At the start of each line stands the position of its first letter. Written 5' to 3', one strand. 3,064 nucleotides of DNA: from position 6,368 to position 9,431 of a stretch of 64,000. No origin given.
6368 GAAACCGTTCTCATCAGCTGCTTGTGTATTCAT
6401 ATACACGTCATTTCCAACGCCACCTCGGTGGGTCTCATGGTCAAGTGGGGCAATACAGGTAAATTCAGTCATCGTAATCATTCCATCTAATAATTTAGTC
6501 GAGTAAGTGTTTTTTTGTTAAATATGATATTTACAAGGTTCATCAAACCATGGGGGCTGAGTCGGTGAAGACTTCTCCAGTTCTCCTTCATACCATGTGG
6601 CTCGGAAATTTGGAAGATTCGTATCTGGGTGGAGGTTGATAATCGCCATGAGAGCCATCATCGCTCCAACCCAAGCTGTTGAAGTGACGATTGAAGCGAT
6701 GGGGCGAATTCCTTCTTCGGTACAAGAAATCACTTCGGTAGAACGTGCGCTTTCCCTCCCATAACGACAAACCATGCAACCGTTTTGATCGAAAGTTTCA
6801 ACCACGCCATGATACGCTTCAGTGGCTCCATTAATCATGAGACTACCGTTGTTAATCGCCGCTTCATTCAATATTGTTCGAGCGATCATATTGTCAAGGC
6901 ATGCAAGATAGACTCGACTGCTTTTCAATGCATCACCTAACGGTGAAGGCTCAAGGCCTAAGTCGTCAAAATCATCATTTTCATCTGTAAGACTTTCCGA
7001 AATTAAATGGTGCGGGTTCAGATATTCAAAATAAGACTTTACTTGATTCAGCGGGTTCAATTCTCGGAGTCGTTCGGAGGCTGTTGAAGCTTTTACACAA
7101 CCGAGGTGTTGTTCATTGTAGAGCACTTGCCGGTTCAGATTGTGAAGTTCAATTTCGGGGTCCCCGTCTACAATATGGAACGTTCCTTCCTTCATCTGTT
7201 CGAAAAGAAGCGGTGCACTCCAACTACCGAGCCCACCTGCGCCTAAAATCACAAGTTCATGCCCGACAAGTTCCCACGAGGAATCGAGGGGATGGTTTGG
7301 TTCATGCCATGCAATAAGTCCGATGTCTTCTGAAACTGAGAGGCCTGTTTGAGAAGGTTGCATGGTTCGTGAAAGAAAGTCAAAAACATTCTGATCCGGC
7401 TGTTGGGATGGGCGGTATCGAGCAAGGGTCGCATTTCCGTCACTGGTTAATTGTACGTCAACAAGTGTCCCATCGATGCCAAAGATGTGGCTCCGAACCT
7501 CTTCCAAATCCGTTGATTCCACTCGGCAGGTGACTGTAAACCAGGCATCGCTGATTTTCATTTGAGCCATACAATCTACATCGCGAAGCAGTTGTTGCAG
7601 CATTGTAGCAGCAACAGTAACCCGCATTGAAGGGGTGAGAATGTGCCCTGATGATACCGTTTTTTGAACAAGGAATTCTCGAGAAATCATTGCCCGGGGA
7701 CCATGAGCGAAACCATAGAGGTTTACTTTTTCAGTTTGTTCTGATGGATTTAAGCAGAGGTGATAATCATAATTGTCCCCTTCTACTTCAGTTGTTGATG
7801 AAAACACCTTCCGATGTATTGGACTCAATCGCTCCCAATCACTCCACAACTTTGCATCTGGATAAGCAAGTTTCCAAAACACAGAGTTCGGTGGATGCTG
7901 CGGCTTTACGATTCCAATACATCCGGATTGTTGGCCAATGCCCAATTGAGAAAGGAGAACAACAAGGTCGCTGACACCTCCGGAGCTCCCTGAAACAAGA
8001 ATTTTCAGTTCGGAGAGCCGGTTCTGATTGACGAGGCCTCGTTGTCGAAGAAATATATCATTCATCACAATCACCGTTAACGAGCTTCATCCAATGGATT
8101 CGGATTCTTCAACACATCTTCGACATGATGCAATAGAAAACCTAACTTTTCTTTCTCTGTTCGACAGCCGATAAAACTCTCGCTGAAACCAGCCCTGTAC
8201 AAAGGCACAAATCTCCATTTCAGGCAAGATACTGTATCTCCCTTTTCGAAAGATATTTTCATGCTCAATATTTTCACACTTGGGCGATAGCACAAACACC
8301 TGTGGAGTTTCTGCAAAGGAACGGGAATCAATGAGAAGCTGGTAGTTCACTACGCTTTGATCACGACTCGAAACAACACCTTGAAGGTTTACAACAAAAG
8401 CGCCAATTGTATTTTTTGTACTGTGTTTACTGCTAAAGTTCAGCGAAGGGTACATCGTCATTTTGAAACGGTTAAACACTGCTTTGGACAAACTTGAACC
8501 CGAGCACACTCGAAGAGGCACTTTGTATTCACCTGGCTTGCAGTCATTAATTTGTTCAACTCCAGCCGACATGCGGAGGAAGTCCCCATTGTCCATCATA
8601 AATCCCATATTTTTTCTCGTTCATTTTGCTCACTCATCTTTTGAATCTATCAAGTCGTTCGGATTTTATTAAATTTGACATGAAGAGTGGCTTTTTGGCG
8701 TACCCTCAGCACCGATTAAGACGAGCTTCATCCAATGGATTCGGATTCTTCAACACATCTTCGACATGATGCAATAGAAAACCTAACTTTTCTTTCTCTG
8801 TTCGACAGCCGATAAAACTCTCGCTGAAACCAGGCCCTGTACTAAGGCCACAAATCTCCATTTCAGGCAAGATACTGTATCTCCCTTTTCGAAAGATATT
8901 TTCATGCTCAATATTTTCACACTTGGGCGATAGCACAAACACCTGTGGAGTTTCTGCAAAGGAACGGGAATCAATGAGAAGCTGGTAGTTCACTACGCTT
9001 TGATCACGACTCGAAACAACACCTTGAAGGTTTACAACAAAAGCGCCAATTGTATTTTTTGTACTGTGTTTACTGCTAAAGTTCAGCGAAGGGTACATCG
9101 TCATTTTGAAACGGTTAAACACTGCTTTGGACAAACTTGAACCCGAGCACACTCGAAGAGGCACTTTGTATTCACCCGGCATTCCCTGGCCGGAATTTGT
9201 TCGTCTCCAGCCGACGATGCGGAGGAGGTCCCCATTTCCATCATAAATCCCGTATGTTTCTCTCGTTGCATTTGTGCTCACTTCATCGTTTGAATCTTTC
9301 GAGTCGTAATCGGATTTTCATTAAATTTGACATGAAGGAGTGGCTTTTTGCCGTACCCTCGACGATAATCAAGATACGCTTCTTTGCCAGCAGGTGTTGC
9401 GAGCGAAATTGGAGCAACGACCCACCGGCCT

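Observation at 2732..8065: Two paralogous single-chain E1s with a degenerate plus active adenylation-domain arrangement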

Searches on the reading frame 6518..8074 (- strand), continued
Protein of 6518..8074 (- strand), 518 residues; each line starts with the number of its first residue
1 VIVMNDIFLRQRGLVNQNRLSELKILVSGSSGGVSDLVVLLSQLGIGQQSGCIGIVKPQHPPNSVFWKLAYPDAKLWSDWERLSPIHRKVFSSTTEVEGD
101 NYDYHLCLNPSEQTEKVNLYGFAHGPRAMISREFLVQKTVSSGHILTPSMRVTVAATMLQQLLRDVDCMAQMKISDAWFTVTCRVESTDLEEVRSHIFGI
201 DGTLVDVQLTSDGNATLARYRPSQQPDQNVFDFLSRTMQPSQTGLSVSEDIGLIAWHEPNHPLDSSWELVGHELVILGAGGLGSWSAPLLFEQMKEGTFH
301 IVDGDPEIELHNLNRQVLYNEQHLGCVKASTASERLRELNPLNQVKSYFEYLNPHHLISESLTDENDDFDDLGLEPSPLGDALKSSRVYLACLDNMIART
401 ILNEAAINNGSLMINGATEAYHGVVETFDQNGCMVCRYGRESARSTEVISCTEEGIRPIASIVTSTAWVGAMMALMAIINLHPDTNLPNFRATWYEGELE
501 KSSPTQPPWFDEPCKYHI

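Call 68: search_protein_families(library=ncbifam, proteins=[window:6518-8074:-, L001:11591-13771:+, L038:1619-3253:+, L002:17993-19648:+], max_evalue=0.001)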
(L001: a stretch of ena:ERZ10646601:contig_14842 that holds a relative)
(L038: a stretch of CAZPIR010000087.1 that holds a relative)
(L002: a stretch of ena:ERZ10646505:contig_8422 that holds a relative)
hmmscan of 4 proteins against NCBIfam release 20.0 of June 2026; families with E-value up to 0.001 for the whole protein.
window:6518-8074:- (518 aa): 16 families
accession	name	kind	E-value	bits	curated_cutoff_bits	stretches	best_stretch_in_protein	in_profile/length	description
TIGR02356.1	adenyl_thiF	equivalog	4.2e-27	94.9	275.25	2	269-358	19-106/203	thiazole biosynthesis adenylyltransferase ThiF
NF006444.0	PRK08762.1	equivalog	8.6e-21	74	449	2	269-355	145-229/387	molybdopterin-synthase adenylyltransferase MoeB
NF004281.0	PRK05690.1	subfamily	2.9e-20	72.6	266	1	273-478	34-210/250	molybdopterin-synthase adenylyltransferase MoeB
TIGR02355.1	moeB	equivalog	1.8e-14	53.8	376.55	1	269-477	22-201/240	molybdopterin-synthase adenylyltransferase MoeB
NF047750.1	SAMPActivE1UbaA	equivalog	2e-13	50.3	450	1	269-352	30-111/270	SAMP-activating enzyme E1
NF006395.0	PRK08644.1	equivalog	2.9e-12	46.7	159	1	269-355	28-111/215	sulfur carrier protein ThiS adenylyltransferase ThiF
NF005902.0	PRK07878.1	equivalog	5.3e-12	45.3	647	1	267-459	38-211/392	adenylyltransferase/sulfurtransferase MoeZ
NF005646.0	PRK07411.1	equivalog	8.1e-10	38.4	633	1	263-353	30-118/390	molybdopterin-synthase adenylyltransferase MoeB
NF004111.0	PRK05600.1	equivalog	2.1e-09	37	437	1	273-357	43-125/371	ThiF family adenylyltransferase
NF006204.0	PRK08328.1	equivalog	6.7e-09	35.7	339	1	272-427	28-160/231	hypothetical protein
NF006077.0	PRK08223.1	equivalog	3.4e-07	29.5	266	1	269-354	26-109/296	hypothetical protein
NF011696.0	PRK15116.1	equivalog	1.5e-06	28.1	304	1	274-355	33-112/268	tRNA cyclic N6-threonylcarbamoyladenosine(37) synthase TcdA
NF009123.0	PRK12475.1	subfamily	1.7e-06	27.5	510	1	273-349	26-102/338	MoeB/ThiF family adenylyltransferase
TIGR02354.1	thiF_fam2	equivalog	3.4e-06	27.1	152.2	1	273-356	23-103/200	thiamine biosynthesis protein ThiF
NF058523.1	6A-MBL_cap2_3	equivalog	4.9e-05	22.1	320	1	272-347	299-370/665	anti-phage 6A-MBL system cap2_3 protein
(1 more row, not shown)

L001:11591-13771:+ (726 aa): 42 families (the best 25 are shown)
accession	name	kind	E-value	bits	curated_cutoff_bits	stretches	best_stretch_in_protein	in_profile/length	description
TIGR01243.1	CDC48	subfamily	1.7e-147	492.8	802.65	1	37-683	37-687/733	CDC48 family AAA ATPase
NF003069.1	PRK03992.1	subfamily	1.4e-126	422.7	500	2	163-387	121-349/379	proteasome-activating nucleotidase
TIGR01242.2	TIGR01242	subfamily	5.3e-122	407.3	500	2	163-387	104-332/362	proteasome-activating nucleotidase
TIGR01241.2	FtsH_fam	equivalog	5e-114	382.2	600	2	165-386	154-378/598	ATP-dependent zinc metalloprotease FtsH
NF047747.1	PrtsmActNtasePan2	equivalog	9.3e-104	347.8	700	2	163-386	141-368/397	proteasome-activating nucleotidase Pan2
NF047748.1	PrtsmActNtasePan1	equivalog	3.2e-100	336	750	2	166-386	141-365/405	proteasome-activating nucleotidase Pan1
TIGR03689.1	pup_AAA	equivalog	1.7e-86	291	504.75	2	164-359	173-384/512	proteasome ATPase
NF008004.0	PRK10733.1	equivalog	1.9e-85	287.2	1008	2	160-386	139-368/644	ATP-dependent zinc metalloprotease FtsH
NF041006.2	cell_div_CdvC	equivalog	2e-73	247.4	650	2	164-390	94-322/370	cell division protein CdvC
NF042959.1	IteA_antiphage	equivalog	2.9e-59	201.1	510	2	199-387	117-301/367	anti-phage ATPase IteA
TIGR03922.1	T7SS_EccA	equivalog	1.1e-14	53.9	466.65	2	442-577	271-411/557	type VII secretion AAA-ATPase EccA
TIGR00635.1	ruvB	equivalog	3e-12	46.2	299.05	1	202-278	25-93/305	Holliday junction branch migration DNA helicase RuvB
NF003229.0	PRK04195.1-5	equivalog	3.9e-12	45.6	280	1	202-289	38-124/413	replication factor C large subunit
NF000868.0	PRK00080.1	equivalog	3.2e-11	42.7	282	1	204-276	48-112/330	Holliday junction branch migration DNA helicase RuvB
NF003745.1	PRK05342.1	equivalog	3.3e-11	42.7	359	2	210-284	112-192/418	ATP-dependent Clp protease ATP-binding subunit ClpX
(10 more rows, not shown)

L038:1619-3253:+ (544 aa): 19 families
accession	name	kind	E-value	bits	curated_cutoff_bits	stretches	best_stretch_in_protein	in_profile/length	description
TIGR02356.1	adenyl_thiF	equivalog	7e-40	136.6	275.25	2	281-441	18-173/203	thiazole biosynthesis adenylyltransferase ThiF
NF006444.0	PRK08762.1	equivalog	1.7e-32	112.5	449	2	281-434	144-295/387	molybdopterin-synthase adenylyltransferase MoeB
NF004281.0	PRK05690.1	subfamily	3.9e-29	101.6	266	2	281-428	29-171/250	molybdopterin-synthase adenylyltransferase MoeB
NF047750.1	SAMPActivE1UbaA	equivalog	2.3e-27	96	450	2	281-437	29-179/270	SAMP-activating enzyme E1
NF004111.0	PRK05600.1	equivalog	2.4e-26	92.7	437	2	282-423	39-175/371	ThiF family adenylyltransferase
NF006204.0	PRK08328.1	equivalog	2.2e-21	76.5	339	1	282-426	25-165/231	hypothetical protein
NF006395.0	PRK08644.1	equivalog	4.3e-21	75.5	159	1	278-399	24-139/215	sulfur carrier protein ThiS adenylyltransferase ThiF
TIGR02355.1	moeB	equivalog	7.2e-21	74.7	376.55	1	281-425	21-160/240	molybdopterin-synthase adenylyltransferase MoeB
TIGR01408.1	Ube1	subfamily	2.4e-19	68.6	750.05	2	285-424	423-563/1008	ubiquitin-activating enzyme E1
NF005902.0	PRK07878.1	equivalog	8.5e-18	64.4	647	1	280-422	38-175/392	adenylyltransferase/sulfurtransferase MoeZ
NF009123.0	PRK12475.1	subfamily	2.7e-17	63.1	510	1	282-436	22-173/338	MoeB/ThiF family adenylyltransferase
NF005646.0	PRK07411.1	equivalog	2e-15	56.8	633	1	280-410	34-159/390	molybdopterin-synthase adenylyltransferase MoeB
TIGR02354.1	thiF_fam2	equivalog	3.3e-14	53.2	152.2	1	281-397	18-128/200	thiamine biosynthesis protein ThiF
NF011696.0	PRK15116.1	equivalog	3.5e-12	46.6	304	1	282-416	28-158/268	tRNA cyclic N6-threonylcarbamoyladenosine(37) synthase TcdA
NF006077.0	PRK08223.1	equivalog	1.1e-09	37.7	266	1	277-391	21-130/296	hypothetical protein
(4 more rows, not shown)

L002:17993-19648:+ (551 aa): 1 family
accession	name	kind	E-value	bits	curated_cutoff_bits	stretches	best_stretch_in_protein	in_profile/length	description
NF058523.1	6A-MBL_cap2_3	equivalog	0.00055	18.6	320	0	184-300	548-659/665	anti-phage 6A-MBL system cap2_3 protein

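Call 71: find_encoding_contigs(protein=P0001, flank=7000, max_places=4)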
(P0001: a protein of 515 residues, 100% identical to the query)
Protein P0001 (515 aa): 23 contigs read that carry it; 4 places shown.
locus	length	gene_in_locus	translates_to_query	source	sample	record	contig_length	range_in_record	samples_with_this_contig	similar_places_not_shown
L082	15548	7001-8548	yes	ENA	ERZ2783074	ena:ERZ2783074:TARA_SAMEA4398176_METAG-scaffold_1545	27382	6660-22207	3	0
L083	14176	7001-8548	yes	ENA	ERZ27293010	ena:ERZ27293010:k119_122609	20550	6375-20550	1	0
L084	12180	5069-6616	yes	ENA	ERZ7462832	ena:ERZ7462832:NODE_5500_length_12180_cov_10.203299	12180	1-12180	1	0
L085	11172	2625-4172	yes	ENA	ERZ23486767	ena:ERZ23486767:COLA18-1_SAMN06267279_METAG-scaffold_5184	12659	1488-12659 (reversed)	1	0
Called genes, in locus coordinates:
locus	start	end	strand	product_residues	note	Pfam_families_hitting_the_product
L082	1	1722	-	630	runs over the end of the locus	-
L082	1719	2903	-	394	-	-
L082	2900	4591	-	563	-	-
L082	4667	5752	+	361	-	-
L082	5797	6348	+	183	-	-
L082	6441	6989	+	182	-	-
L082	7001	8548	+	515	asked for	PF00899:ThiF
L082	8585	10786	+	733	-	PF02367:TsaE (faint), PF05496:RuvB_N (weak), PF06068:TIP49 (faint), PF13191:AAA_16 (weak), PF00004:AAA, PF00910:RNA_helicase (faint), PF17862:AAA_lid_3 (weak), PF00004:AAA, +11 more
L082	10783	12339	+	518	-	PF00899:ThiF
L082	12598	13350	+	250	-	-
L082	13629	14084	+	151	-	-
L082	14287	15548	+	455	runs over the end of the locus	PF01398:JAB (weak)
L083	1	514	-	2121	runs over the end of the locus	PF13245:AAA_19 (faint), PF24883:NPHP3_N (faint)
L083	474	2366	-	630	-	-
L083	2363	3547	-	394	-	-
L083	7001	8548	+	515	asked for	PF00899:ThiF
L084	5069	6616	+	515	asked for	PF00899:ThiF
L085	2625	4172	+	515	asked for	PF00899:ThiF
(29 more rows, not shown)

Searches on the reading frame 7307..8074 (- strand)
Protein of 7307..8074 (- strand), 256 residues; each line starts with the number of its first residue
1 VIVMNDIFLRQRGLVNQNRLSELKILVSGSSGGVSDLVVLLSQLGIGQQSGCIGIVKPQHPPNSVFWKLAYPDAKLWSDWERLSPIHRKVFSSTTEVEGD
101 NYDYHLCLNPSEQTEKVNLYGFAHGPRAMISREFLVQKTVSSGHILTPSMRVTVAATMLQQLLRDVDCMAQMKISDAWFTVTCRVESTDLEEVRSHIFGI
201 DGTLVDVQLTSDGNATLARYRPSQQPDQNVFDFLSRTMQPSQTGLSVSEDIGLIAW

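Call 34: predict_structure(alignment_id=A3)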
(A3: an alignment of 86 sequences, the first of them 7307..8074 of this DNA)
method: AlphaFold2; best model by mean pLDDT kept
length: 256 residues; sequences in the alignment: 86
mean_pLDDT: 92.6   pTM: 0.85
mean pLDDT of the five models: 92.6, 92.5, 92.2, 92.1, 91.3
residues with pLDDT >= 90: 210; 70-90: 36; 50-70: 7; < 50: 3
segments of 3 or more residues with pLDDT < 50: 1-3
pLDDT, mean of each block of 10 residues (from residue 1): 65 93 98 98 95 97 96 97 96 89 96 95 95 82 85 98 96 92 97 95 95 97 88 92 89 93
secondary structure, 60 per line:
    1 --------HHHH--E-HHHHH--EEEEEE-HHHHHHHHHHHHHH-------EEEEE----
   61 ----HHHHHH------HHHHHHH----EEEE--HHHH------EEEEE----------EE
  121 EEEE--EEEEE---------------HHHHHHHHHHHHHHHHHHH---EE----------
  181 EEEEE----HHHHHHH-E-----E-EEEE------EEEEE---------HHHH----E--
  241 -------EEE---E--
elements in order: H9-12 H17-21 E24-29 H31-44 E52-56 H65-70 H77-83 E88-91 H94-97 E104-108 E119-124 E127-131 H147-165 E181-185 H190-196 E206-209 E216-220 H230-233 E248-250

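Call 36: fold_search(model_id=the predicted structure, library=pdb)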
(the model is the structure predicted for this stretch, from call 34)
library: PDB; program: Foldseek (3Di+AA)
matches with E <= 10: 1226; with E <= 0.001: 61
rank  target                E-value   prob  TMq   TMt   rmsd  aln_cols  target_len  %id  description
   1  6h78_C                1.6e-05  1.00  0.42  0.38   6.2       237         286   12  E1 enzyme for ubiquitin like protein activation. (released 2018-10-31)
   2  6h78_G                2.9e-05  1.00  0.40  0.38   6.5       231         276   12  E1 enzyme for ubiquitin like protein activation. (released 2018-10-31)
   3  6h77_C                3.5e-05  1.00  0.40  0.35   6.5       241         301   12  E1 enzyme for ubiquitin like protein activation in complex with UBL (released 2018-10-31)
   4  6h78_J                4.2e-05  1.00  0.41  0.38   6.5       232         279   11  E1 enzyme for ubiquitin like protein activation. (released 2018-10-31)
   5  6h78_D                4.4e-05  1.00  0.40  0.38   5.9       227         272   13  E1 enzyme for ubiquitin like protein activation. (released 2018-10-31)
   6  6yub_B                4.7e-05  1.00  0.36  0.33  20.0       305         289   12  Crystal structure of Uba4 from Chaetomium thermophilum (released 2020-07-22)
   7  6h78_H                6.1e-05  1.00  0.40  0.38   6.0       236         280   13  E1 enzyme for ubiquitin like protein activation. (released 2018-10-31)
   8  6h78_B                6.4e-05  1.00  0.43  0.40   5.8       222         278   13  E1 enzyme for ubiquitin like protein activation. (released 2018-10-31)
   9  6h77_A                6.4e-05  1.00  0.40  0.35   6.4       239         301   11  E1 enzyme for ubiquitin like protein activation in complex with UBL (released 2018-10-31)
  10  6h78_K                6.4e-05  1.00  0.40  0.37   6.6       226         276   14  E1 enzyme for ubiquitin like protein activation. (released 2018-10-31)
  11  6h78_L                7.8e-05  1.00  0.41  0.38   6.3       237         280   14  E1 enzyme for ubiquitin like protein activation. (released 2018-10-31)
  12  6h77_B                8.3e-05  1.00  0.40  0.35   6.4       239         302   11  E1 enzyme for ubiquitin like protein activation in complex with UBL (released 2018-10-31)
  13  5iaa_A                9.4e-05  1.00  0.35  0.35   6.7       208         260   12  Crystal structure of human UBA5 in complex with UFM1 (released 2016-09-28)
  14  6h78_F                1.0e-04  1.00  0.44  0.42   5.5       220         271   13  E1 enzyme for ubiquitin like protein activation. (released 2018-10-31)
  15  3h8v_A                1.0e-04  1.00  0.36  0.39   5.6       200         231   11  Human Ubiquitin-activating Enzyme 5 in Complex with ATP (released 2009-05-26)
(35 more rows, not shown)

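Call 69: search_protein_representatives(protein=window:7307-8074:-)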
Query: 256 residues. Proteins with E-value up to 0.001 (for the whole library): 27; up to 1e-10: 14; up to 1e-30: 7. The best 27 are listed.
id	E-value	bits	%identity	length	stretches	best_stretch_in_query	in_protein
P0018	1.2e-93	329.2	60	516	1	2-256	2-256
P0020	1.6e-57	210.9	43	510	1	7-256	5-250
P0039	3.2e-44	167.3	40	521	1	5-256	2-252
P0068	4.1e-44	167.0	38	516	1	4-256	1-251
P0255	2.5e-40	154.6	39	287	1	8-256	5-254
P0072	1.4e-38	148.9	42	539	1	8-256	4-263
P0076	3.2e-31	124.8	33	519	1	8-256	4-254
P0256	1.1e-23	100.1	41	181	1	5-137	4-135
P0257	8.3e-19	84.1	36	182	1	8-183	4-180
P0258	9.7e-19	83.9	48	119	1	8-115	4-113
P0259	7.8e-18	80.9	38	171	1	3-137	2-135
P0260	1.6e-16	76.6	76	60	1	2-56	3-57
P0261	9.8e-15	70.8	56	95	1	8-73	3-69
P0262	2.1e-12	63.2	50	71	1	7-72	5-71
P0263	4.7e-09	52.2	43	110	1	6-84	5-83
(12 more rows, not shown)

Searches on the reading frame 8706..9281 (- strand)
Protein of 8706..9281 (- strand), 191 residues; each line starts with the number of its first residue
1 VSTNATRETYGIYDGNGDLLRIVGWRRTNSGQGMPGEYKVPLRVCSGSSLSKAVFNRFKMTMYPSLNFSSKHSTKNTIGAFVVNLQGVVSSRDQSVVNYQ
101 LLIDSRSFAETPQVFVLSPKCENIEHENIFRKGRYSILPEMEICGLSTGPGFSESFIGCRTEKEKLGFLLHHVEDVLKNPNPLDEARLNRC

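Call 3: search_protein_families(library=pfam, proteins=[window:8706-9281:-], max_evalue=0.1)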
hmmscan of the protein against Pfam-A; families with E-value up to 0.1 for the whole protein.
window:8706-9281:- (191 aa): 0 families

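Call 19: search_protein_families(library=padloc, proteins=[window:8706-9281:-], max_evalue=0.01)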
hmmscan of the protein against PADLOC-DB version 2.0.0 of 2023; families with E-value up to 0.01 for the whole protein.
window:8706-9281:- (191 aa): 0 families
